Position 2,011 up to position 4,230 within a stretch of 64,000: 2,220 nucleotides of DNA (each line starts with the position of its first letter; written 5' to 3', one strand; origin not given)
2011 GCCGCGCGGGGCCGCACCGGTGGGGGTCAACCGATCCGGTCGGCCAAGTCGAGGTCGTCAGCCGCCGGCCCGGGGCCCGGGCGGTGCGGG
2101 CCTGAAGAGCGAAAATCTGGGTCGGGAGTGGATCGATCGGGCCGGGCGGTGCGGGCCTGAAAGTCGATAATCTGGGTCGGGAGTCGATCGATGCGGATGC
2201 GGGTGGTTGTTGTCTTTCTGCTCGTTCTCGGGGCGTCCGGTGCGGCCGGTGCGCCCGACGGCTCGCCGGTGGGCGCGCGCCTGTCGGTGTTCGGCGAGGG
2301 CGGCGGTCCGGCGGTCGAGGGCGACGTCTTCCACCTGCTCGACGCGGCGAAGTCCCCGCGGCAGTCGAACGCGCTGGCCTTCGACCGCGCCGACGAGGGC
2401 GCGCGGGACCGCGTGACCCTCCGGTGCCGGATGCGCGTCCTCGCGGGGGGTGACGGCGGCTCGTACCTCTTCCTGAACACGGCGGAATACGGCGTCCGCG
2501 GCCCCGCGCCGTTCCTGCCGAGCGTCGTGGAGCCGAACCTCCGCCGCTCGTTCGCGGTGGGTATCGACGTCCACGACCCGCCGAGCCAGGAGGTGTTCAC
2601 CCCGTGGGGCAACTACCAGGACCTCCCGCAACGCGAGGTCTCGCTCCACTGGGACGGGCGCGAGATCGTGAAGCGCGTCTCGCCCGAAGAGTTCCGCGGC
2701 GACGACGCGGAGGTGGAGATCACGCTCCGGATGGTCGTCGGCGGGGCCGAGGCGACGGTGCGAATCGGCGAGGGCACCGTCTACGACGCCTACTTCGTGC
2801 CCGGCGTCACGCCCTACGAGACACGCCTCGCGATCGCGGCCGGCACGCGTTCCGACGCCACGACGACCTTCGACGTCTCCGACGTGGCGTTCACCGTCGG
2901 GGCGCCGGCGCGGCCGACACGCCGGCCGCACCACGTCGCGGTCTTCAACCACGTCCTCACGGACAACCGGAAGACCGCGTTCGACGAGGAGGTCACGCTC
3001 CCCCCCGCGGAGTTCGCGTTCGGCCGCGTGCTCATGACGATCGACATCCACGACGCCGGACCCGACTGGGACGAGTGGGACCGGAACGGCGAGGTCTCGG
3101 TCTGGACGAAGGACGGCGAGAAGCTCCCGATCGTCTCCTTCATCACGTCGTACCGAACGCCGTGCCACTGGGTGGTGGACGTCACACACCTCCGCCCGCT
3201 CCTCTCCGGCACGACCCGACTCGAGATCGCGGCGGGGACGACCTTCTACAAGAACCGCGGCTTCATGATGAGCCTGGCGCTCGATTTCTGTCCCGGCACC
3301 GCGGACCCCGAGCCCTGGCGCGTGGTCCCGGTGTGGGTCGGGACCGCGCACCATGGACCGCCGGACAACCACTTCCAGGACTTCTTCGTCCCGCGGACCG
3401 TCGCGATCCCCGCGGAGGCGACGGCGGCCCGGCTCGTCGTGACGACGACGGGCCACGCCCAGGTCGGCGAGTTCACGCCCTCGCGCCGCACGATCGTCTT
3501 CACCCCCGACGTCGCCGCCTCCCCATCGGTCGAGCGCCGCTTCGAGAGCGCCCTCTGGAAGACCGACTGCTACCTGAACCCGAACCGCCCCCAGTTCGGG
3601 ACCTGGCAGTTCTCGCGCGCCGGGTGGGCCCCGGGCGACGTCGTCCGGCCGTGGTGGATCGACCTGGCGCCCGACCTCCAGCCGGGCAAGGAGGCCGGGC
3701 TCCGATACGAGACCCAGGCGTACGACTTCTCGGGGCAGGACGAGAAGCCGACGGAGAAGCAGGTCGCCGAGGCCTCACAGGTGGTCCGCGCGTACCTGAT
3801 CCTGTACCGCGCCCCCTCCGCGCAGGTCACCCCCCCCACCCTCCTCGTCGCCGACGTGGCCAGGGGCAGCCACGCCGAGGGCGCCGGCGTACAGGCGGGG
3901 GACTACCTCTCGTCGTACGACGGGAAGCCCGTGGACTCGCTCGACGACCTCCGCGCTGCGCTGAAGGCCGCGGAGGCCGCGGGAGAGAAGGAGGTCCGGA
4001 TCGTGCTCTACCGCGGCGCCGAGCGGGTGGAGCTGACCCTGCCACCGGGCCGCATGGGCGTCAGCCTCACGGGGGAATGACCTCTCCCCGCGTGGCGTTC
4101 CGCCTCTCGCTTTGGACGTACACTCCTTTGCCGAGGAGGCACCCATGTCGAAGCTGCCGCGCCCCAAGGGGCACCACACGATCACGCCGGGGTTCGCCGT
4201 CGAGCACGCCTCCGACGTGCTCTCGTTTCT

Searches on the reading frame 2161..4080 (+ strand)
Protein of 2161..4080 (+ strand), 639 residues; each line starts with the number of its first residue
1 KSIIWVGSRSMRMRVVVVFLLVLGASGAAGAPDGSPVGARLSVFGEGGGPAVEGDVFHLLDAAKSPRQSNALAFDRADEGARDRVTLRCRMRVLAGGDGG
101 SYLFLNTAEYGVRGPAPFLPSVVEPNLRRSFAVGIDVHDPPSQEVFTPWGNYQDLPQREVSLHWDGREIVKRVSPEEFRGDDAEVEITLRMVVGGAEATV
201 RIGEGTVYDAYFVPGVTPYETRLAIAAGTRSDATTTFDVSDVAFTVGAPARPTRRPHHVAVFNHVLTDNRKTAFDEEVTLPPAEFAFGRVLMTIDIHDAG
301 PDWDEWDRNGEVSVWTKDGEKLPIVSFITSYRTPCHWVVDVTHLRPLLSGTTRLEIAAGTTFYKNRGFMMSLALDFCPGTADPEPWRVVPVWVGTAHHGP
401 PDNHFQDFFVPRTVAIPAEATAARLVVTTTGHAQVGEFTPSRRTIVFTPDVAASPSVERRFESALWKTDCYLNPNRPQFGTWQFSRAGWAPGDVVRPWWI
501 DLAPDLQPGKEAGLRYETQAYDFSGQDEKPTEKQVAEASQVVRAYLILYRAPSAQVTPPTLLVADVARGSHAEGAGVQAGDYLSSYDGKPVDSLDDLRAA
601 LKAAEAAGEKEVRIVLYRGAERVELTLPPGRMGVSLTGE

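Call 74: search_protein_families(library=pfam, proteins=[window:2161-4080:+], max_evalue=0.00001)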
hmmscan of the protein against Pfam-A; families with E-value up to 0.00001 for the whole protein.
window:2161-4080:+ (639 aa): 3 families
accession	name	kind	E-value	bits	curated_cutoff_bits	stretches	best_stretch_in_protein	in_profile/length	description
PF09113.15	N-glycanase_C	-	1.2e-09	38.6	25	1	410-516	11-118/140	Peptide-N-glycosidase F, C terminal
PF17820.7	PDZ_6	-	2e-09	37.5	27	1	563-605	2-44/54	PDZ domain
PF13180.12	PDZ_2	-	5.1e-07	30.3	27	1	560-627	13-78/80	PDZ domain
